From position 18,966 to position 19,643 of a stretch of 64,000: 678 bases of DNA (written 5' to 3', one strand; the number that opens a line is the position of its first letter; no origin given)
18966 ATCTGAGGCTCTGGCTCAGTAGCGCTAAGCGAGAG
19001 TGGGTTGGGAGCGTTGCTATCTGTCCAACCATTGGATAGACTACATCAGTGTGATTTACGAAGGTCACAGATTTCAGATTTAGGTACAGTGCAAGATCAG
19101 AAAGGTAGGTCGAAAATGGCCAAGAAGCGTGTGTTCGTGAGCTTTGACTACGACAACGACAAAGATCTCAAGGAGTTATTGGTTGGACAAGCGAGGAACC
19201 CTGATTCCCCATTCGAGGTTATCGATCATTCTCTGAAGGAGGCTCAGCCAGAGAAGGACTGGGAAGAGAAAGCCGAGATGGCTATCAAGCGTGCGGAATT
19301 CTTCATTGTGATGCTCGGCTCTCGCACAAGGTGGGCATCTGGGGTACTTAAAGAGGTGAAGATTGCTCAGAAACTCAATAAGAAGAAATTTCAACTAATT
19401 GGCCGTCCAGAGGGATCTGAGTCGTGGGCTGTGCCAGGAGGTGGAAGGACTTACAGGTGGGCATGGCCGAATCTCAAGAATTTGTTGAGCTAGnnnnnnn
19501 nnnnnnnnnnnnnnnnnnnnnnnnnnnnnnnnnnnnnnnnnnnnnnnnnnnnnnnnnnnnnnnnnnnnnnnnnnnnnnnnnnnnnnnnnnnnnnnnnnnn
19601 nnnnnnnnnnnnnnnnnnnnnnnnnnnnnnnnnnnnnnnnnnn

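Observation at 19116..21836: Four-gene TIR-like / TIR / SLOG-like / TIR-like operon with no recognisable effector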

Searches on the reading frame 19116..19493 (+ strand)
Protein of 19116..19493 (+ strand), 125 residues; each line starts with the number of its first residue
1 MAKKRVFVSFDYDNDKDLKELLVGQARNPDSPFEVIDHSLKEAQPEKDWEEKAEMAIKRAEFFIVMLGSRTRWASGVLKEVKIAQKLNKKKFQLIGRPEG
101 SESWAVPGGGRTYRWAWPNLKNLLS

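Call 5: search_protein_families(library=pfam, proteins=[window:19116-19493:+], max_evalue=0.1)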
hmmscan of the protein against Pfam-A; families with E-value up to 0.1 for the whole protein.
window:19116-19493:+ (125 aa): 3 families
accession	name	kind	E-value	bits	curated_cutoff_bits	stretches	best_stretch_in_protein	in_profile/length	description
PF08937.16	ThsB_TIR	-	2.1e-06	28.5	21.2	1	7-90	1-86/100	Thoeris protein ThsB, TIR-like domain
PF13676.11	TIR_2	-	0.001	20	28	1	6-90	1-84/122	TIR domain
PF18185.7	STALD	-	0.018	14.9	24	1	39-90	94-151/211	Sir2- and TIR-associating SLOG family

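Call 6: search_protein_families(library=padloc, proteins=[window:19116-19493:+], max_evalue=0.1)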
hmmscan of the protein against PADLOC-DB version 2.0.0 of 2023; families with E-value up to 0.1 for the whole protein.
window:19116-19493:+ (125 aa): 3 families
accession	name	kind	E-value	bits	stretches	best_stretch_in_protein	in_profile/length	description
PDLC00418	ThsB1|ThsB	-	0.0012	16.8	1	3-90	4-94/155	TIR-like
PDLC00429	ThsB1|ThsB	-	0.0067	14.5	1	3-87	4-93/167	TIR-like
PDLC00433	ThsB1|ThsB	-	0.014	13.4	1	3-89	2-89/164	TIR-like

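Call 8: search_protein_families(library=ncbifam, proteins=[window:19116-19493:+], max_evalue=0.01)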
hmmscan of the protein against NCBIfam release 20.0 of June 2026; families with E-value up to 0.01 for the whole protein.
window:19116-19493:+ (125 aa): 0 families

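Call 34: search_protein_families(library=ncbifam, proteins=[window:19116-19493:+], max_evalue=1)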
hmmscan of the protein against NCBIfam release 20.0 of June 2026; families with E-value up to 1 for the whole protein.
window:19116-19493:+ (125 aa): 0 families

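Call 56: search_solved_structures(query=window:19116-19493:+, max_evalue=10, show_alignments=3)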
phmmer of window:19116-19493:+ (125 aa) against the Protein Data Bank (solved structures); distinct sequences matched with E-value up to 10: 0.
